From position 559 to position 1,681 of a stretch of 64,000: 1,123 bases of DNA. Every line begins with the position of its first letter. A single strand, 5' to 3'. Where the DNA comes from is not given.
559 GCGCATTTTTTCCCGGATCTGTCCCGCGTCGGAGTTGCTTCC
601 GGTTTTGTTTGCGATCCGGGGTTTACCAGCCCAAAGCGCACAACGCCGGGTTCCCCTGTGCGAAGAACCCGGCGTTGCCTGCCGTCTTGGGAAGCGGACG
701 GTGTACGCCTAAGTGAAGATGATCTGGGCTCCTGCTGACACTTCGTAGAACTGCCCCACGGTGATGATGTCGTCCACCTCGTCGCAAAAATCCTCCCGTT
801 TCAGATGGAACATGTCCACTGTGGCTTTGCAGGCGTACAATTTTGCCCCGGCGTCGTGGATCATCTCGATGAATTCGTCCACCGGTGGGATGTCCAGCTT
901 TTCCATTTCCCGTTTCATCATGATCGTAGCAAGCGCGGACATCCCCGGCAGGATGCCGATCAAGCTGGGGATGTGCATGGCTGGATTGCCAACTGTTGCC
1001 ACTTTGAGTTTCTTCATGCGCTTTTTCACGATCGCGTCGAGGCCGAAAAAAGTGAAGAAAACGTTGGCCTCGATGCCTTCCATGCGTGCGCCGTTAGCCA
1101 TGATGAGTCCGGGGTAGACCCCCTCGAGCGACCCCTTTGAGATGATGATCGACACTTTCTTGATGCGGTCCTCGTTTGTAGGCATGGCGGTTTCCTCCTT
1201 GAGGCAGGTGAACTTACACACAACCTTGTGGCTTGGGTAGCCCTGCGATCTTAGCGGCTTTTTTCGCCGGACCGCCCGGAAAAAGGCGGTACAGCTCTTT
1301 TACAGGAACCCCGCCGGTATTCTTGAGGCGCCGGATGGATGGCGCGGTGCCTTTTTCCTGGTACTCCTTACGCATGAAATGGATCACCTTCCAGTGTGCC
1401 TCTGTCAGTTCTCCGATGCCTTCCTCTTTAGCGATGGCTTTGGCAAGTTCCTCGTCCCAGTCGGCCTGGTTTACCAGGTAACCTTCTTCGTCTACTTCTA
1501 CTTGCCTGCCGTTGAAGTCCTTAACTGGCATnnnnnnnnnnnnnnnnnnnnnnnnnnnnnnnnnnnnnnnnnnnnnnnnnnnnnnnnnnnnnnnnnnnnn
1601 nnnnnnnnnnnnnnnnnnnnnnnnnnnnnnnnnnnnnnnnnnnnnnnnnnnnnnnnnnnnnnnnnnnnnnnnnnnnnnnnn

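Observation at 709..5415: Compact sulfur-trafficking module: SQR-like flavoprotein, DUF1641, DsrC/TusE-like and DsrE-like proteins in one operon beside a MarR regulator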

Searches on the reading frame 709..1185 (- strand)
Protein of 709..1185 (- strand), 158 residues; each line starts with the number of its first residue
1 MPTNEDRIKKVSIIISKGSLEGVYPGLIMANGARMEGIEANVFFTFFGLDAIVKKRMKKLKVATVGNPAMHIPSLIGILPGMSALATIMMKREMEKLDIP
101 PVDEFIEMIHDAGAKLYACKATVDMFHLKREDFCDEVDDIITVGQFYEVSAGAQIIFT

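Call 3: search_protein_families(library=pfam, proteins=[window:709-1185:-], max_evalue=0.01)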
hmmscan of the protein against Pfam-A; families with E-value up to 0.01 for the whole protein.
window:709-1185:- (158 aa): 2 families
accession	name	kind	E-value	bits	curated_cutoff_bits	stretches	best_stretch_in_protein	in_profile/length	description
PF13686.11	DrsE_2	-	4.3e-33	114.9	25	1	9-153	3-151/156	DsrE/DsrF/DrsH-like family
PF02635.20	DsrE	-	2.6e-05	24.8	22.7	1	9-137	1-93/116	DsrE/DsrF-like family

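Call 4: search_protein_families(library=ncbifam, proteins=[window:709-1185:-], max_evalue=0.01)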
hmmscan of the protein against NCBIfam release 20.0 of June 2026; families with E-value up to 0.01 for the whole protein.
window:709-1185:- (158 aa): 1 family
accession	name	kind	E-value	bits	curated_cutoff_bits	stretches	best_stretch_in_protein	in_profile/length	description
NF047629.1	SulfCarrDsrE2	equivalog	5e-32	111.3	210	1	9-155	4-155/159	sulfur carrier protein DsrE2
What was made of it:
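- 709..1185 (-): DsrE2-like protein (158 aa) with one invariant cysteine and a hydrophobic insertion; inferred first persulfide acceptor. NCBIfam DsrE2 scores 111 bits, below its cut-off of 210 (calls 3 and 4).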

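Call 39: search_solved_structures(query=window:709-1185:-, max_evalue=1, show_alignments=2)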
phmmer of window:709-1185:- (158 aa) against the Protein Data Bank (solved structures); distinct sequences matched with E-value up to 1: 3.
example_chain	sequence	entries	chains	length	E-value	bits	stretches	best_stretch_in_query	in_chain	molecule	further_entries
2qs7_A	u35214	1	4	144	4.5e-19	72.3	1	5-157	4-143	Uncharacterized protein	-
3pnx_A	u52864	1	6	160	8.1e-06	29.3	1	9-144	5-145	Putative sulfurtransferase dsrE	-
3mc3_A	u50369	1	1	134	3.9e-05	27.1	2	98-138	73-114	DsrE/DsrF-like family protein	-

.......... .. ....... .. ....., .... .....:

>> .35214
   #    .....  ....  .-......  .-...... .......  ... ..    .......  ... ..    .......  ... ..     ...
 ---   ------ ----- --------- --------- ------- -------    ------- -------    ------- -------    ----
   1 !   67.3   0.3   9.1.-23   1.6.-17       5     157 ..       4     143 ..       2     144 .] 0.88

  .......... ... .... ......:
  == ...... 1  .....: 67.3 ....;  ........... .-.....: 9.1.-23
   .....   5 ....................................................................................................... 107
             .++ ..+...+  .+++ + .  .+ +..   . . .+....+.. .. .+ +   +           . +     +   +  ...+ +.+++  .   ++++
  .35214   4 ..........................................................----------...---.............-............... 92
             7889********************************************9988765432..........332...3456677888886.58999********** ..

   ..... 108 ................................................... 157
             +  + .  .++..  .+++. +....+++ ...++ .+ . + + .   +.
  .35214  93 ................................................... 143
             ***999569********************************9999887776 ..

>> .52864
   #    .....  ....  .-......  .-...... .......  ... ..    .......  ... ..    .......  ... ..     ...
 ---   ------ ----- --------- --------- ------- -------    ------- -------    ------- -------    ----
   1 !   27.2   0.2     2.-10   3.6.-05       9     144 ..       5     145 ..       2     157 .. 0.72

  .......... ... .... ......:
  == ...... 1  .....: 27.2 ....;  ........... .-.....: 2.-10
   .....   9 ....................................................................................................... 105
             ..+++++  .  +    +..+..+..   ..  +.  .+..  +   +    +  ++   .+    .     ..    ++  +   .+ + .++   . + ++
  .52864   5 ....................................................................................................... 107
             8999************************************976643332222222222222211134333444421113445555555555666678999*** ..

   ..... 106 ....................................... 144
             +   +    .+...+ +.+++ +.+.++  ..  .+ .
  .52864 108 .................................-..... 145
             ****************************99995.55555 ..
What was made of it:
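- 709..1185 (-): The best solved relative is 2qs7 (Sulfolobus DsrE2B) at E 4.5e-19, and the window protein carries extra residues around 63-85 (call 39).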

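Call 64: find_homologous_proteins(query=window:709-1185:-, max_evalue=0.001)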
Query window:709-1185:- (158 aa): 8000 proteins with E <= 0.001 among 8000 candidates; the best 120 are listed.
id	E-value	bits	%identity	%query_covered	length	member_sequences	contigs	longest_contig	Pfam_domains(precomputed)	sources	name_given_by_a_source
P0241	8.2e-98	342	100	100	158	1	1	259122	PF02635.21,PF13686.12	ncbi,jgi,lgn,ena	-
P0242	1.1e-97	342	99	100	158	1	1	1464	PF02635.21,PF13686.12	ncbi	-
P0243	3.9e-97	340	99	100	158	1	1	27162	PF02635.21,PF13686.12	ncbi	-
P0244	1.1e-96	339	99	100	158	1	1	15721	PF02635.21,PF13686.12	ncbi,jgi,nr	ncbi:MAG: hypothetical protein GXO73_13905 [Calditrichaeota bacterium]|nr:hypothetical protein [Cald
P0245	3.7e-95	334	97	100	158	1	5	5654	PF02635.21,PF13686.12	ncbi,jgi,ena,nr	ncbi:MAG TPA: hypothetical protein ENK07_05895 [Bacteroidetes bacterium]|nr:hypothetical protein [Ba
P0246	5.4e-95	333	97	100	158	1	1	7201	PF02635.21,PF13686.12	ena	-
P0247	9.8e-95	332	97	100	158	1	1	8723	PF02635.21,PF13686.12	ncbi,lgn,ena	-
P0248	6.5e-94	330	96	100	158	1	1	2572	PF02635.21,PF13686.12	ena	-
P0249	7.9e-93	326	94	100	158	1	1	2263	PF02635.21,PF13686.12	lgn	-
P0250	1.2e-88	313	89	99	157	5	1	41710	PF02635.21,PF13686.12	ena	-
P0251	4.0e-88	311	90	99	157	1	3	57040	PF02635.21,PF13686.12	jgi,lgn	-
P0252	1.7e-85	303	86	98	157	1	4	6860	PF02635.21,PF13686.12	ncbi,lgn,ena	-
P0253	3.2e-85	302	86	98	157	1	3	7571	PF02635.21,PF13686.12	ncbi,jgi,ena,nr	ncbi:MAG: hypothetical protein GXO76_05680 [Calditrichaeota bacterium]|nr:hypothetical protein [Cald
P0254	4.3e-85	301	86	98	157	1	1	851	PF02635.21,PF13686.12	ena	-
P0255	1.2e-84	300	86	98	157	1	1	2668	PF02635.21,PF13686.12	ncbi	-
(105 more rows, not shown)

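Call 71: predict_structure(alignment_id=A3)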
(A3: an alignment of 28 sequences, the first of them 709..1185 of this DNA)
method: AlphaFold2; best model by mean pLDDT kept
length: 158 residues; sequences in the alignment: 28
mean_pLDDT: 60.4   pTM: 0.56
mean pLDDT of the five models: 60.4, 58.2, 58.0, 52.3, 47.2
residues with pLDDT >= 90: 0; 70-90: 48; 50-70: 64; < 50: 46
segments of 3 or more residues with pLDDT < 50: 1-5, 21-35, 63-87
pLDDT, mean of each block of 10 residues (from residue 1): 51 60 41 50 63 69 43 38 48 57 72 76 73 86 77 64
secondary structure, 60 per line:
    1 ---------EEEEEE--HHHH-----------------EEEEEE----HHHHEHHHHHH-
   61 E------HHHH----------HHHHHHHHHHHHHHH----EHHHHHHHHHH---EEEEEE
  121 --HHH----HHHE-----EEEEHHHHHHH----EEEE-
elements in order: E10-15 H18-21 E39-44 H49-52 H54-59 H68-71 H82-96 H102-111 E115-120 E139-142 H143-149 E154-157
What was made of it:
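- On DsrE2: The AF2 model of this segment has pLDDT below 50 (call 71).
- Tried and rejected: It had pLDDT 60, with the hydrophobic insertion below 50 (call 71), so it was not informative.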

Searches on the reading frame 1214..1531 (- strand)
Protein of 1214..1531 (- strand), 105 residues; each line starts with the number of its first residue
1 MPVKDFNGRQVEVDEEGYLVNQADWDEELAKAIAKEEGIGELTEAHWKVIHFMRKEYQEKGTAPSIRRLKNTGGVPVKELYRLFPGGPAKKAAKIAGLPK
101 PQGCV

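Call 3: search_protein_families(library=pfam, proteins=[window:1214-1531:-], max_evalue=0.01)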
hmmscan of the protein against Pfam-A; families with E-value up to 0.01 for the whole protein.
window:1214-1531:- (105 aa): 2 families
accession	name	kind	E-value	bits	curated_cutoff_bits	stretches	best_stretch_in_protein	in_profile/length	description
PF04358.19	DsrC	-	1.6e-40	138.2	24.9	1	6-105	2-107/107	DsrC like protein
PF01726.22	LexA_DNA_bind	-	0.0033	17.6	23.7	1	41-70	3-32/65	LexA DNA binding domain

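Call 4: search_protein_families(library=ncbifam, proteins=[window:1214-1531:-], max_evalue=0.01)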
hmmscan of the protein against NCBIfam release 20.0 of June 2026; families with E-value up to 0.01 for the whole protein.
window:1214-1531:- (105 aa): 2 families
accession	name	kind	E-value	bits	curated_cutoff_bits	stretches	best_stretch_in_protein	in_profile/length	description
TIGR03342.1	dsrC_tusE_dsvC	subfamily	4.1e-33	114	53.5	1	6-105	3-108/108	TusE/DsrC/DsvC family sulfur relay protein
NF008562.0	PRK11508.1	equivalog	1.6e-26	92.6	191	1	6-105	4-109/109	sulfurtransferase TusE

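Call 40: search_solved_structures(query=window:1214-1531:-, max_evalue=0.001, show_alignments=2)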
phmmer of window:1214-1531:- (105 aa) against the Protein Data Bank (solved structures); distinct sequences matched with E-value up to 0.001: 8.
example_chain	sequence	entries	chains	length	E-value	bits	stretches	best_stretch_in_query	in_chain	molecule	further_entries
2xsj_C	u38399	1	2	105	4e-29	104.4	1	3-105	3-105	SULFUR RELAY PROTEIN, TUSE/DSRC/DSVC FAMILY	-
2v4j_C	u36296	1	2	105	6.8e-26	94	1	5-105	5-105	SULFITE REDUCTASE, DISSIMILATORY-TYPE SUBUNIT GAMMA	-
1ji8_A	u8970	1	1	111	7.7e-26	93.9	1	6-105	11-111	dissimilatory siroheme-sulfite reductase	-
3or1_C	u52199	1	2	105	2e-24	89.3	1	1-105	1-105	Sulfite reductase gama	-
1yx3_A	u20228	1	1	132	4.2e-24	88.3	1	5-105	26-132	hypothetical protein DsrC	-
1sau_A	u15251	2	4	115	1.2e-23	86.8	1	1-105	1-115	sulfite reductase, desulfoviridin-type subunit gamma | sulfite reductase, desulfoviridin-type subunit gamma (dsvC)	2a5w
3or2_C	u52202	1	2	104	1.5e-23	86.5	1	3-105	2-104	Sulfite redcutase subunit gama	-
7syb_A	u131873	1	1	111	1.2e-09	41.8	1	10-105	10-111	Sulfurtransferase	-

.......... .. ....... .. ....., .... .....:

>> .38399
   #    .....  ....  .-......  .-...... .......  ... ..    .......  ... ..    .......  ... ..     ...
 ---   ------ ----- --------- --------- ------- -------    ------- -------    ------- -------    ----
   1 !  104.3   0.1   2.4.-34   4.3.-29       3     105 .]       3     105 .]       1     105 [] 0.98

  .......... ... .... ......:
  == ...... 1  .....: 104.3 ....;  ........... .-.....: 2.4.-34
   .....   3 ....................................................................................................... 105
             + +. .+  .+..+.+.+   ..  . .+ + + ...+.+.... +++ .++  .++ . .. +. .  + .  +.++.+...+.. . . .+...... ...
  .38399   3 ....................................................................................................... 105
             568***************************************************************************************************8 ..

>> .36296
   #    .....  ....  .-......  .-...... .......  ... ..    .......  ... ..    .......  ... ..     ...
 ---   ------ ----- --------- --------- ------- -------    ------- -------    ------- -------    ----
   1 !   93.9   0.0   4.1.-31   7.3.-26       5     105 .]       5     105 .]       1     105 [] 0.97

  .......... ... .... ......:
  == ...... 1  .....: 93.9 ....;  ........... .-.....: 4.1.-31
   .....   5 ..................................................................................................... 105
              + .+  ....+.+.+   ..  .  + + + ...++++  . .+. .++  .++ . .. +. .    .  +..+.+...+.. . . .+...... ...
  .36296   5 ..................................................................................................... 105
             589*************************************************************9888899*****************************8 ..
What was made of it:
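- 1214..1531 (-): TusE/DsrC/DsvC-family protein with a single cysteine (105 aa); inferred terminal persulfide carrier. The best solved relatives are true DsrC proteins (2xsj_C, E 4e-29), aligned end to end (call 40).
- On DsrC (bona fide, DsrAB partner): In the window CysB is replaced by Ala in the alignment with 2xsj_C, whose arm reads ................ (call 40).
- On TusE: The protein is closer to DsrC structures (E 4e-29) than to the chain deposited as 'Sulfurtransferase' (7syb, E 1e-9), which I did not identify further (call 40).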
